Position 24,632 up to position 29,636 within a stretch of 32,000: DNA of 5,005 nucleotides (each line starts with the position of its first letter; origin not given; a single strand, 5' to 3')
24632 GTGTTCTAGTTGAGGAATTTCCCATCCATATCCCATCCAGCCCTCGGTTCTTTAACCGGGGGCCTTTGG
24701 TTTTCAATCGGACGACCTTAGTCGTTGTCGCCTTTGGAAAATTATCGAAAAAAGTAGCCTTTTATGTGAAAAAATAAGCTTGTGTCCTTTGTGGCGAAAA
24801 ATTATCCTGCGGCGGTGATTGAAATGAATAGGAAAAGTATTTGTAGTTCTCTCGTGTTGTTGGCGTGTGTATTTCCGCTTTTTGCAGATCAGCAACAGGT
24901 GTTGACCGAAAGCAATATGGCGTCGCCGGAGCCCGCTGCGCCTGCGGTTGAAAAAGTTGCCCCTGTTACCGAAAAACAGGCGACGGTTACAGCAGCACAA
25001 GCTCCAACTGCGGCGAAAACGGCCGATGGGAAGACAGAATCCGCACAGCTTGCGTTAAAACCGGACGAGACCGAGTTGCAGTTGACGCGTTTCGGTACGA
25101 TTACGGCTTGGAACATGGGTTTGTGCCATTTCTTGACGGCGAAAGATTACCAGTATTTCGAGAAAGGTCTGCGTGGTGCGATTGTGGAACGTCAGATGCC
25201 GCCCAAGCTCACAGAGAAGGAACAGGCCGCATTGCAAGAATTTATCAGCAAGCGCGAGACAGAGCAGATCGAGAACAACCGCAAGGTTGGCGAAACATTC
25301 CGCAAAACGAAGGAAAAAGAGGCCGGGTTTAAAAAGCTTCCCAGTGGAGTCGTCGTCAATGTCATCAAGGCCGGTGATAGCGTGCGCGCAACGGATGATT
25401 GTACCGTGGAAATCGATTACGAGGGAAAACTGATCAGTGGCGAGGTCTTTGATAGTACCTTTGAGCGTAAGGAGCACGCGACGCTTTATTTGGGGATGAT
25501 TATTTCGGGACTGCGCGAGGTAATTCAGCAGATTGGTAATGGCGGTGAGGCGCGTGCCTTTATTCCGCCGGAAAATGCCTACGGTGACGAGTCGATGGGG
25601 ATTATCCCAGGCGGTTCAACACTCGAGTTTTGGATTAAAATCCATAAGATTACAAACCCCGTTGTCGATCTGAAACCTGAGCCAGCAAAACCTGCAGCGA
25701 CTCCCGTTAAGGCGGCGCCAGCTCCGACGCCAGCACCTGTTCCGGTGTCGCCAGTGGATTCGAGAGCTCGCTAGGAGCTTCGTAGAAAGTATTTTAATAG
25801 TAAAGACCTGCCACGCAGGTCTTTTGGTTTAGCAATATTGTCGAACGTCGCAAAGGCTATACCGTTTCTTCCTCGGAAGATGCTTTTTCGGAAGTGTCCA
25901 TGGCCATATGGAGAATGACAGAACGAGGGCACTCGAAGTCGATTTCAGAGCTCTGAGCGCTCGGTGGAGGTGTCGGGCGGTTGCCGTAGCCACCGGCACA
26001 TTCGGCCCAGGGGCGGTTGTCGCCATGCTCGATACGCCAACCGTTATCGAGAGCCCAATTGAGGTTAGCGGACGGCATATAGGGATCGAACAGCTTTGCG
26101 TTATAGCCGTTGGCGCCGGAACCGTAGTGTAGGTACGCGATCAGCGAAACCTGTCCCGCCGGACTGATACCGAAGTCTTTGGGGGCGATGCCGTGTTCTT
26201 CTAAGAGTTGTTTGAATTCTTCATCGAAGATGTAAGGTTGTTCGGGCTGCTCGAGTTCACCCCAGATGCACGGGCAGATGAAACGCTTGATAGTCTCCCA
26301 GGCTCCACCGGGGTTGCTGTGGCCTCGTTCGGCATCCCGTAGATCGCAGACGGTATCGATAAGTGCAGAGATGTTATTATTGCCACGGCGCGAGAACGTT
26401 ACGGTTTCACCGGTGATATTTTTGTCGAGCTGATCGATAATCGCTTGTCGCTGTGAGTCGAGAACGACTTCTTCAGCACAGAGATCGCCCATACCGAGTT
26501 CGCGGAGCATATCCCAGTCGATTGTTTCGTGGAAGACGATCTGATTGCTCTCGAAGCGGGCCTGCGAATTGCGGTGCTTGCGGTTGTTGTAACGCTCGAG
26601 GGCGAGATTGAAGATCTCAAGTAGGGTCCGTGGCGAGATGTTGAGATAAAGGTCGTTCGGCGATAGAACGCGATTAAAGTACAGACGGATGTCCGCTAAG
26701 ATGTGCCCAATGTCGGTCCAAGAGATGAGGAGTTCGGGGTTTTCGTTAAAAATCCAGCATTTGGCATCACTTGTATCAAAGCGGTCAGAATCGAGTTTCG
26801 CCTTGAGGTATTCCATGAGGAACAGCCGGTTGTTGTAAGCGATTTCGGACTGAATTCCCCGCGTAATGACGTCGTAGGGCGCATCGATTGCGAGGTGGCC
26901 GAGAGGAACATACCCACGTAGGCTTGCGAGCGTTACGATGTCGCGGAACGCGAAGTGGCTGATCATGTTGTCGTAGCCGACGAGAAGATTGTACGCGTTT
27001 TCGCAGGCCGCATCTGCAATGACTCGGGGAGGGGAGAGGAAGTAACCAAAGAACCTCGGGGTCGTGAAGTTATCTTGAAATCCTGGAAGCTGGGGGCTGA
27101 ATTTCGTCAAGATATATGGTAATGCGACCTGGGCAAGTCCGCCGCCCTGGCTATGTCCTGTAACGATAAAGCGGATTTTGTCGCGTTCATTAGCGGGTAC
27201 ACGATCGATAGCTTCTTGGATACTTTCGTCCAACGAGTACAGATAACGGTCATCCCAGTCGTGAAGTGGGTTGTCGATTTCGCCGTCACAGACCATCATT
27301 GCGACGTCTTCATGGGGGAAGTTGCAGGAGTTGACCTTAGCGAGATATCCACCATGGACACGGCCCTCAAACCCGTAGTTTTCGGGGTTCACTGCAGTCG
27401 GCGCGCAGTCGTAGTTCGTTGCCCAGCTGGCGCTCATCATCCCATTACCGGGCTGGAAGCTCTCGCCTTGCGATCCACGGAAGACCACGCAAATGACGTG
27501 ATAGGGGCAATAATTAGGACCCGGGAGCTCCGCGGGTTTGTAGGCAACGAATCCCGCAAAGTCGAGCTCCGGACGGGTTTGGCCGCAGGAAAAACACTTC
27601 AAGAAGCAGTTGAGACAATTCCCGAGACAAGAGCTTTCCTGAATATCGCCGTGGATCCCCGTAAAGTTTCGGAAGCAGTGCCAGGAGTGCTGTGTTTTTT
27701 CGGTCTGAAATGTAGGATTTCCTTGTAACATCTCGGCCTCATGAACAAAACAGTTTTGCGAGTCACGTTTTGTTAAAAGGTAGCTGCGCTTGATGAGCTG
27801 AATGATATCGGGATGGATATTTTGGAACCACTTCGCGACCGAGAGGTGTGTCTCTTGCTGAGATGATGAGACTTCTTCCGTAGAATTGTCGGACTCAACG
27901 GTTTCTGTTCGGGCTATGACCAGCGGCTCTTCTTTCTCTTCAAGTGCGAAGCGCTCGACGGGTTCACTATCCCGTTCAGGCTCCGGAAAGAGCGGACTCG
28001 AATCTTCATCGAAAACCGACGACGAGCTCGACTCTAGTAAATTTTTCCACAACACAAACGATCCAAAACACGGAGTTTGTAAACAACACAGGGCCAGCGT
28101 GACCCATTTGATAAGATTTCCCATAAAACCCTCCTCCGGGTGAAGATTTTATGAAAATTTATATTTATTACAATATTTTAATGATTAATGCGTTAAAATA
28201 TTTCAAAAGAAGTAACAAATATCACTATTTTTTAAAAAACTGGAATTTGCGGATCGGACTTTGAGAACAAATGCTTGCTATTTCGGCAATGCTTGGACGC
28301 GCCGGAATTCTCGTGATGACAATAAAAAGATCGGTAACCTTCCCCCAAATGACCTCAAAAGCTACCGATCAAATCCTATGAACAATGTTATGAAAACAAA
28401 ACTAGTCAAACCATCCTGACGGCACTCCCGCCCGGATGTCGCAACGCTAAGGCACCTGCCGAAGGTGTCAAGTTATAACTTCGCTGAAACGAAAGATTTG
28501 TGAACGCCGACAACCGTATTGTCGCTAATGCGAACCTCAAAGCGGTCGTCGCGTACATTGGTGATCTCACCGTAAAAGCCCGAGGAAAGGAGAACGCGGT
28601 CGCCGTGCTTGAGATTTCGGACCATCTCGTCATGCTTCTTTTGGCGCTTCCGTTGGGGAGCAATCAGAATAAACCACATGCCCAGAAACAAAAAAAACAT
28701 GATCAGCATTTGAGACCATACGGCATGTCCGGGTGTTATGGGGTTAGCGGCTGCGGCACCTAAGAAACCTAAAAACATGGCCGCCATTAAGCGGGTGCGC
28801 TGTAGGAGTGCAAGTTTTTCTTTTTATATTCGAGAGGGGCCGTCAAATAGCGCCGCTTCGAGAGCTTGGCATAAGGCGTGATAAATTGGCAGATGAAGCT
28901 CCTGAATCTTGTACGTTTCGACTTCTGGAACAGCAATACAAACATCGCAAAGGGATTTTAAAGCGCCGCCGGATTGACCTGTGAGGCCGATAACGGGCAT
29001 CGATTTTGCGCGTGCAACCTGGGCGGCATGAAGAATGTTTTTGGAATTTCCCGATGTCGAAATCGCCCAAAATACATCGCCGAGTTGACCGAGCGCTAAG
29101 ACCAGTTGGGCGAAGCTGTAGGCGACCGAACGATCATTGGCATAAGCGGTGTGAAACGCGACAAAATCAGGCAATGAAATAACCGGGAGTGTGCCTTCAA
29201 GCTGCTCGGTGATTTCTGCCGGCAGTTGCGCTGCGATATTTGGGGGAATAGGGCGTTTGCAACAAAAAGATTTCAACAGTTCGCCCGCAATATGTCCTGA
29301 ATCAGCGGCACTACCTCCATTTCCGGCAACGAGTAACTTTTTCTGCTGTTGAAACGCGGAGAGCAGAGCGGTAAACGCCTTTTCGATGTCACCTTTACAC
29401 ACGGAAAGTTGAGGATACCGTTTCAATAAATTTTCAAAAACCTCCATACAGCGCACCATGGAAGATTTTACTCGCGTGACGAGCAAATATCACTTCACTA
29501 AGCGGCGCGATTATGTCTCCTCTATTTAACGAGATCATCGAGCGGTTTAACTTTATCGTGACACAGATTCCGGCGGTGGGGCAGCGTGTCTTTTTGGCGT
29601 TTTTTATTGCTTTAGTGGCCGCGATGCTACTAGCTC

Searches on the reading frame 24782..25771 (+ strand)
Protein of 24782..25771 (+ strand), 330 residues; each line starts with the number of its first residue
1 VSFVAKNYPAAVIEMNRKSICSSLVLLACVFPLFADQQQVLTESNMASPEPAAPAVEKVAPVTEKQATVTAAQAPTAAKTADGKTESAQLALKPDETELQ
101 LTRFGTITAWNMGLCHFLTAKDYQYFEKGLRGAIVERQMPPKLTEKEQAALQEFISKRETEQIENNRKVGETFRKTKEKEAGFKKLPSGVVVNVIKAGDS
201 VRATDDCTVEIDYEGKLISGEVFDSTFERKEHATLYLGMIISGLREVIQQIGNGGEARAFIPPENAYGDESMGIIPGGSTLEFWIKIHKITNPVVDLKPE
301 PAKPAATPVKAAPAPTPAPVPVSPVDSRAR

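Call 6: search_protein_families(library=pfam, proteins=[window:24782-25771:+], max_evalue=0.01)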
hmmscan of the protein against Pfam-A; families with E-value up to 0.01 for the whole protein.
window:24782-25771:+ (330 aa): 3 families
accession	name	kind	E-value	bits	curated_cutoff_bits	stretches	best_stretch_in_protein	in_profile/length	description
PF00254.34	FKBP_C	-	3.9e-18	66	21.1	1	202-287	4-93/94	FKBP-type peptidyl-prolyl cis-trans isomerase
PF01346.23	FKBP_N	-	3.5e-05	25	22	1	122-191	24-94/97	Domain amino terminal to FKBP-type peptidyl-prolyl isomerase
PF16109.11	DUF4827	-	0.00066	20.2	29.4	1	143-219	11-89/183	Domain of unknown function (DUF4827)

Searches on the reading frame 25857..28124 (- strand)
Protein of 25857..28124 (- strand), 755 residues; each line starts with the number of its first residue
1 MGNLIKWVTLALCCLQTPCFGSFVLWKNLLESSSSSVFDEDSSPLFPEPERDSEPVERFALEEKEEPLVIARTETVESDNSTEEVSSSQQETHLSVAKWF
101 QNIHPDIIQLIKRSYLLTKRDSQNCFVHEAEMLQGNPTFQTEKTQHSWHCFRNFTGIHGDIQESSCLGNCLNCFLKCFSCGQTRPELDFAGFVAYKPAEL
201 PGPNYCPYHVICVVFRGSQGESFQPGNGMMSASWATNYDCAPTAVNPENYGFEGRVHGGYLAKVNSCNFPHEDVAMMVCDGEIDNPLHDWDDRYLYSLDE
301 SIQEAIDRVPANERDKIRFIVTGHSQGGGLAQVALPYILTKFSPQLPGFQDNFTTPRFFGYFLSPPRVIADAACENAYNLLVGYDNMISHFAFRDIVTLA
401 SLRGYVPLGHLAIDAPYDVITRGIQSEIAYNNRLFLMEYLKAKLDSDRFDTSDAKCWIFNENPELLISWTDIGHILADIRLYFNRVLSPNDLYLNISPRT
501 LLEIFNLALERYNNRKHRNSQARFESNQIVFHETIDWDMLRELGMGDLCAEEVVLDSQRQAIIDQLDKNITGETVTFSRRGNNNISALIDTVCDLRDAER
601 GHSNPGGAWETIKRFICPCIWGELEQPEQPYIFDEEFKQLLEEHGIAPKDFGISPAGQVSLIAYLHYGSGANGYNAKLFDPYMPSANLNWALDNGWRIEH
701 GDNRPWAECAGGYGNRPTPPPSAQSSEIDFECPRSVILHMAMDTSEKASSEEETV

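Call 6: search_protein_families(library=pfam, proteins=[window:25857-28124:-], max_evalue=0.01)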
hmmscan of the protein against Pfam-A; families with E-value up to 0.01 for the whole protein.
window:25857-28124:- (755 aa): 1 family
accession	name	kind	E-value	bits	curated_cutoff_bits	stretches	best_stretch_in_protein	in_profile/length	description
PF01764.32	Lipase_3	-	1.5e-07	31.8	22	1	231-398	10-133/140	Lipase (class 3)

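Call 51: find_homologous_proteins(query=window:25857-28124:-, max_evalue=1e-10)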
Query window:25857-28124:- (755 aa): 38 proteins with E <= 1e-10 among 5413 candidates.
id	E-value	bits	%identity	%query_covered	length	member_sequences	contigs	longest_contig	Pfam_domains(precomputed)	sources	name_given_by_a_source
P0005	0.0e+0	1756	97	100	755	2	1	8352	PF01764.32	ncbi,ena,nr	ncbi:MAG: lipase family protein [Opitutales bacterium]|nr:lipase family protein [Opitutales bacteriu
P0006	0.0e+0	1327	75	99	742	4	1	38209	PF01764.32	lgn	-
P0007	1.8e-195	669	51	81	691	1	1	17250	PF01764.32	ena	-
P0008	2.0e-189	649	49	85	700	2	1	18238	PF01764.32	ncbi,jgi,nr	ncbi:MAG: hypothetical protein LBB05_03315 [Puniceicoccales bacterium]|jgi:hypothetical protein|nr:h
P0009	1.0e-188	647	49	83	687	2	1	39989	-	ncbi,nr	ncbi:MAG: hypothetical protein LBI77_01240 [Puniceicoccales bacterium]|nr:hypothetical protein [Puni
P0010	3.4e-187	642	49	84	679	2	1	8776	-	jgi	jgi:hypothetical protein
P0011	1.0e-186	640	48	83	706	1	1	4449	-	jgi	jgi:hypothetical protein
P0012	3.9e-186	639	49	79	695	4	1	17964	-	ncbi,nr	ncbi:MAG: lipase family protein [Puniceicoccales bacterium]|nr:lipase family protein [Puniceicoccale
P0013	1.8e-185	636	47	87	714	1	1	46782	-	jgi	jgi:hypothetical protein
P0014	3.4e-182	626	49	79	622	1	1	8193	PF01764.32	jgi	jgi:hypothetical protein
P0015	2.5e-181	623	48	81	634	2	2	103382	PF01764.32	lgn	-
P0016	2.6e-179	616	48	81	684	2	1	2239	-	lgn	-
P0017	4.5e-179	615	48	80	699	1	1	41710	PF01764.32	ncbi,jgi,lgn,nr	ncbi:MAG: hypothetical protein LBH08_02070 [Puniceicoccales bacterium]|jgi:hypothetical protein|nr:h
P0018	5.4e-178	612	48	81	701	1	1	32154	-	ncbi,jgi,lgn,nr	ncbi:MAG: hypothetical protein LBG09_01440 [Puniceicoccales bacterium]|jgi:hypothetical protein|nr:h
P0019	9.2e-177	608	44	92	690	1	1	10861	-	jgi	jgi:hypothetical protein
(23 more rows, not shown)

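Call 53: find_encoding_contigs(protein=P0006, flank=10000, max_places=6)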
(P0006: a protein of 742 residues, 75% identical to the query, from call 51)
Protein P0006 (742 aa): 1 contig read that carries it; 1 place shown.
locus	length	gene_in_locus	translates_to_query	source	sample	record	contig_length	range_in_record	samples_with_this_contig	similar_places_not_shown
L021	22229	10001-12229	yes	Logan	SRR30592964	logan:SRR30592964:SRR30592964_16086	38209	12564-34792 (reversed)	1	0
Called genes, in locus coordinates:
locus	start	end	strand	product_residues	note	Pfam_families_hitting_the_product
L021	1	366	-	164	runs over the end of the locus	-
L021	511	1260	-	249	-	-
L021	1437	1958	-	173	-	-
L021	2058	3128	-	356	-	PF05343:Peptidase_M42, PF01546:Peptidase_M20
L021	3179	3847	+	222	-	PF00753:Lactamase_B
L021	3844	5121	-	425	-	PF00158:Sigma54_activat (faint), PF05496:RuvB_N, PF13191:AAA_16 (weak), PF20720:nSTAND3 (weak), PF00004:AAA, PF13173:AAA_14 (weak), PF16193:AAA_assoc_2, PF12002:MgsA_C, +2 more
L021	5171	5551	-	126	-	PF02577:BFN_dom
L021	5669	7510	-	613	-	PF13522:GATase_6, PF13537:GATase_7, PF01380:SIS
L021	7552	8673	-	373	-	PF00953:Glycos_transf_4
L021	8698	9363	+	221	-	PF13580:SIS_2, PF01380:SIS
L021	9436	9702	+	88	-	PF02699:YajC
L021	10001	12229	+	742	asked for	PF01764:Lipase_3 (weak)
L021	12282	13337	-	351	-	PF01346:FKBP_N, PF00254:FKBP_C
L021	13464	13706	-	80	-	PF01649:Ribosomal_S20p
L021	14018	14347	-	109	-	-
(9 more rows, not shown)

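Call 74: list_cluster_members(proteins=[P0002, P0001, P0005])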
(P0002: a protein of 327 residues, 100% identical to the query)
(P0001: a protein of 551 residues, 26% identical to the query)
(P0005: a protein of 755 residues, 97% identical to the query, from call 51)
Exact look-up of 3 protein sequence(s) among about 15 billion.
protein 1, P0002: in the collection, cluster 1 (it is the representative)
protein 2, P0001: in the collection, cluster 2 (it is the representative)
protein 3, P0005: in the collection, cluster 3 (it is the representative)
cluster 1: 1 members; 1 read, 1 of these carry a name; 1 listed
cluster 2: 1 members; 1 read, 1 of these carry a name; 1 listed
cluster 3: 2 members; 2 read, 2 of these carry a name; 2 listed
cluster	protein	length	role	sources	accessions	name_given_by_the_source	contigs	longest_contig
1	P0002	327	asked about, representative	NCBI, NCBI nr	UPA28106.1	MAG: hypothetical protein LW808_002245 [Verrucomicrobiota bacterium]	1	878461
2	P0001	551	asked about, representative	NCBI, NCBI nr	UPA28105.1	MAG: hypothetical protein LW808_002240 [Verrucomicrobiota bacterium]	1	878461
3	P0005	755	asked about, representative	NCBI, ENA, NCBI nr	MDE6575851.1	MAG: lipase family protein [Opitutales bacterium] | lipase family protein [Opitutales bacterium]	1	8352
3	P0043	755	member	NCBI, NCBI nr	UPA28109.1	MAG: lipase family protein [Verrucomicrobiota bacterium]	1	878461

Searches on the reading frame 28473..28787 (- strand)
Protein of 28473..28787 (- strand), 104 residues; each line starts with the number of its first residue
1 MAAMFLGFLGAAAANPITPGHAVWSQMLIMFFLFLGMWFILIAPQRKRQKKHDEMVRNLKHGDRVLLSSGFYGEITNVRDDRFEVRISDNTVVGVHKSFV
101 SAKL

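Call 36: search_protein_families(library=pfam, proteins=[window:28473-28787:-], max_evalue=0.001)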
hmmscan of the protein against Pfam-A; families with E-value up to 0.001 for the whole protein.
window:28473-28787:- (104 aa): 1 family
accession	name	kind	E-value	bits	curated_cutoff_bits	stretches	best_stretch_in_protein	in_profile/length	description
PF02699.20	YajC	-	1.8e-24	85.9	28.2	1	26-101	2-77/78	Preprotein translocase subunit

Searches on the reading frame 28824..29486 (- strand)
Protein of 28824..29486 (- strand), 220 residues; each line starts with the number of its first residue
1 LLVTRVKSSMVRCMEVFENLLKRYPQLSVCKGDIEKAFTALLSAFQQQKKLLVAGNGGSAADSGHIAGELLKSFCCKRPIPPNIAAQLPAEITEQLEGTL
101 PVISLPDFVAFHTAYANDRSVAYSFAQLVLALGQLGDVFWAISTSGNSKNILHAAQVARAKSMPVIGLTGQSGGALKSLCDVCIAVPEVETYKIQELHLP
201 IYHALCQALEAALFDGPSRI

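Call 36: search_protein_families(library=pfam, proteins=[window:28824-29486:-], max_evalue=0.001)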
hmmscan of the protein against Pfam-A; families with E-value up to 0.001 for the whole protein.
window:28824-29486:- (220 aa): 2 families
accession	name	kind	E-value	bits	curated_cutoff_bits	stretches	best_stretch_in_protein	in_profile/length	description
PF13580.11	SIS_2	-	1.3e-18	67.8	27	1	32-170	19-138/138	SIS domain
PF01380.27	SIS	-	3.5e-10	40.2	25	1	121-192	39-110/131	SIS domain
